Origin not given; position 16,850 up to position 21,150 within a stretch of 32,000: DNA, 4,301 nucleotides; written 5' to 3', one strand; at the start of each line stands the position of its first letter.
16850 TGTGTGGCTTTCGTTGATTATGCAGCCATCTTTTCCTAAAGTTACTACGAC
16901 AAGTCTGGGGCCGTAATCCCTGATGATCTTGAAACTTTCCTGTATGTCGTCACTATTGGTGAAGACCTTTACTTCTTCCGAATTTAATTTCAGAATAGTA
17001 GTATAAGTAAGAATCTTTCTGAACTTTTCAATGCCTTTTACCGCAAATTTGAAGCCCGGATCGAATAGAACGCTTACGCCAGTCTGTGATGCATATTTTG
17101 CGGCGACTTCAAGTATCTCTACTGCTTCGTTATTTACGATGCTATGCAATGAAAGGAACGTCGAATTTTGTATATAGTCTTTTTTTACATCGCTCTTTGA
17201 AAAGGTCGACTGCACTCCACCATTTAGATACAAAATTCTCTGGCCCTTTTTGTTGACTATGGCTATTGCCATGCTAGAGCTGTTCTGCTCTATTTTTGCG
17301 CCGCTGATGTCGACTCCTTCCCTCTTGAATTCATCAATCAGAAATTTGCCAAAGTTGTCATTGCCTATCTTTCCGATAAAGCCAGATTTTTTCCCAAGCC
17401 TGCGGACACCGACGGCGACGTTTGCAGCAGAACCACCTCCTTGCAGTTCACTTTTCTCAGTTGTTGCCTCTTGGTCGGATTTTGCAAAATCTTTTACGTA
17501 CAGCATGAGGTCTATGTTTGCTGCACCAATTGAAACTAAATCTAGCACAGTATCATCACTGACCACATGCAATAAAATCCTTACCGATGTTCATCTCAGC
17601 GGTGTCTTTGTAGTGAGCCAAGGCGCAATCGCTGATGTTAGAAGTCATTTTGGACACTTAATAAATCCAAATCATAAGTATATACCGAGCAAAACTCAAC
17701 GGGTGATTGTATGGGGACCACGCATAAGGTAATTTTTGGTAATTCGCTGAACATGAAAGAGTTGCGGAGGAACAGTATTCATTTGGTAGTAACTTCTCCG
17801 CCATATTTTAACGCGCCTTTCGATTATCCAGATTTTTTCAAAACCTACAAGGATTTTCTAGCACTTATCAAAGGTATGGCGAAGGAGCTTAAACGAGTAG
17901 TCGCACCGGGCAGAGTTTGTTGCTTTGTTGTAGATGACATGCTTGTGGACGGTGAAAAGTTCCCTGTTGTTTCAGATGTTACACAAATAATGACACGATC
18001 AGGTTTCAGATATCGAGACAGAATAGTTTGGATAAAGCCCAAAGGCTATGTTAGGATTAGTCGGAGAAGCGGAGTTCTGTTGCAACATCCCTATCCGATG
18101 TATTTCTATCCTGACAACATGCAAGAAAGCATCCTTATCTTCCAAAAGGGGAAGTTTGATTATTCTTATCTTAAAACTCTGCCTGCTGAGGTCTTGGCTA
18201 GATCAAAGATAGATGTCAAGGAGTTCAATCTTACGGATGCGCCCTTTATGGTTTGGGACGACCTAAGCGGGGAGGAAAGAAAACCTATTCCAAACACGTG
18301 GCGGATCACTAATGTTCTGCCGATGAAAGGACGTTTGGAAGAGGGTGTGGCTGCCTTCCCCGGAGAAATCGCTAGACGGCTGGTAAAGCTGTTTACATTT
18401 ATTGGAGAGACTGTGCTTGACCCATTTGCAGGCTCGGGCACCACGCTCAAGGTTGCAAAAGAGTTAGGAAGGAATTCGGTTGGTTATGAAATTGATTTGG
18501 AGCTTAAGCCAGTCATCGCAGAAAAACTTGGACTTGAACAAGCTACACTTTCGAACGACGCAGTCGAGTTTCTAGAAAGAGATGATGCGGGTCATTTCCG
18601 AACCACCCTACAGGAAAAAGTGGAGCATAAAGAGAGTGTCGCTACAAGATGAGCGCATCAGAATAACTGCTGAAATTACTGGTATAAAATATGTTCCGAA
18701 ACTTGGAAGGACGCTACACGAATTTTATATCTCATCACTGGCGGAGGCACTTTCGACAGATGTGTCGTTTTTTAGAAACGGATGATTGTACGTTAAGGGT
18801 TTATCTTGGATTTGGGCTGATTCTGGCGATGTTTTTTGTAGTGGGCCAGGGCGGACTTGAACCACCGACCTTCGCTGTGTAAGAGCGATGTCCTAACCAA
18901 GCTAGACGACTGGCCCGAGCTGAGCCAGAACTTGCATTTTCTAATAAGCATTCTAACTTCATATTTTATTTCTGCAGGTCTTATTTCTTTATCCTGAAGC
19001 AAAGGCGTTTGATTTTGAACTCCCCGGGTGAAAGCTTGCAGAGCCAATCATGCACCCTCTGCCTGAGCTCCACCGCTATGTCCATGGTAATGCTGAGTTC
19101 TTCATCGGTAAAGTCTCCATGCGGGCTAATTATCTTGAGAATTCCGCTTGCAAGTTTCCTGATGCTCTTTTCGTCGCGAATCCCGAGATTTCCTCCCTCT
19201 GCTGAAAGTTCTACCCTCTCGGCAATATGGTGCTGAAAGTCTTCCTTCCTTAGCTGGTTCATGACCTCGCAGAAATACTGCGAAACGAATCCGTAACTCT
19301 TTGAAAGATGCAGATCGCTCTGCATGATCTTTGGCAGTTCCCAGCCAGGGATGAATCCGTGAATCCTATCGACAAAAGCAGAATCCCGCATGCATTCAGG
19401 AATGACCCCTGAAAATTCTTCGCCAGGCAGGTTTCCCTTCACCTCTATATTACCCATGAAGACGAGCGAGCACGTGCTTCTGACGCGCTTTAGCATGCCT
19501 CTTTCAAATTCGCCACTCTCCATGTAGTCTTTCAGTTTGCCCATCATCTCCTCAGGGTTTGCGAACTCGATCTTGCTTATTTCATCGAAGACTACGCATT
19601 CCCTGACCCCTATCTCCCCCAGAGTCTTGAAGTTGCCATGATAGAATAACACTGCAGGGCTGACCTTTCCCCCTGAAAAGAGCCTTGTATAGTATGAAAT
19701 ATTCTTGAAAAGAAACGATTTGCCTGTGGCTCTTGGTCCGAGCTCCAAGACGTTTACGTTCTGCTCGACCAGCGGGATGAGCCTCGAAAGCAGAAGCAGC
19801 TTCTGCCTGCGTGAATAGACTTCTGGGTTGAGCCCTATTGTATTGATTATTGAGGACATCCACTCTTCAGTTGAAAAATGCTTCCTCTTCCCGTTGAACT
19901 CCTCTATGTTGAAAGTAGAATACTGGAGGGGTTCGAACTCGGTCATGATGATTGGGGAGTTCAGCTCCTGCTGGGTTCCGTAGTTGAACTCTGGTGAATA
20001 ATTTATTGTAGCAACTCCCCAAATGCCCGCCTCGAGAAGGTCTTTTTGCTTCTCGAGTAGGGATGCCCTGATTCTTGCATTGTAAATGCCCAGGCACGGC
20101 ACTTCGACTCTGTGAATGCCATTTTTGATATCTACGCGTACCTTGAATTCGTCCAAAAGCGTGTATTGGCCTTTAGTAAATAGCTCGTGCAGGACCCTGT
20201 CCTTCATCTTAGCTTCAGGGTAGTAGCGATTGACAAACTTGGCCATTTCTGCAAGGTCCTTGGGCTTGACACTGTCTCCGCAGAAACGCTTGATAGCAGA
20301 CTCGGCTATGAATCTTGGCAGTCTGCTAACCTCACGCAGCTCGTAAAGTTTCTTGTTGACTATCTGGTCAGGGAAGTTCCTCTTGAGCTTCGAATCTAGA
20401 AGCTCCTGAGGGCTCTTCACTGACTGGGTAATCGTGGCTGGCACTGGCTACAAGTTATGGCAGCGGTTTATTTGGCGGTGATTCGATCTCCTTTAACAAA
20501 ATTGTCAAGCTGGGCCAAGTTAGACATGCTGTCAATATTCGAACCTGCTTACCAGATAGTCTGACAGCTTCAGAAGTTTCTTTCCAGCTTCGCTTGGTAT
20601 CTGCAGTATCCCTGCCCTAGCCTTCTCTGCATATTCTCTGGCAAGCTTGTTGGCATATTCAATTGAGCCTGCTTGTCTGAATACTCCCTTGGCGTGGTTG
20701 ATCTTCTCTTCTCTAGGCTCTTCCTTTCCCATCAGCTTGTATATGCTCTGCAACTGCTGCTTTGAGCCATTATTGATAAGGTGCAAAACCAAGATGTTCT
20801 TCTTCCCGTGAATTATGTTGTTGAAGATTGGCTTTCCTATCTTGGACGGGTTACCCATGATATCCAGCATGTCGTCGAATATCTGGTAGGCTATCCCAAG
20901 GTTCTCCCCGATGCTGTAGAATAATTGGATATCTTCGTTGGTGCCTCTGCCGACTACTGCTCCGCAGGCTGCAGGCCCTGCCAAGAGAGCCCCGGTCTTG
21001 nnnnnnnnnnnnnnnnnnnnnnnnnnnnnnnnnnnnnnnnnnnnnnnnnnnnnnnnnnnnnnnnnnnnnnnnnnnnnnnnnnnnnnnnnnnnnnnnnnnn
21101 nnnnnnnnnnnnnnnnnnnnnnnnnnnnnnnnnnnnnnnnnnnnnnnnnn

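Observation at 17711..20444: Orphan DNA amino-methyltransferase convergent with a short BrxL-like AAA+ ATPase across tRNA-Val: minimal BREX-related or novel pairing?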

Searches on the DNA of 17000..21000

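Call 61: search_rna_families(source=window, start=17000, end=21000, threshold=evalue, max_evalue=0.1)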
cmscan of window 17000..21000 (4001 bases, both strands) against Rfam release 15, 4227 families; matches with E-value up to 0.1: 1.
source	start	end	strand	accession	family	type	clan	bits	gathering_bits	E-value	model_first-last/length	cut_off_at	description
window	18842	18916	-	RF00005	tRNA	Gene; tRNA;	CL00001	61.5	29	4.3e-12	1-71/71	no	tRNA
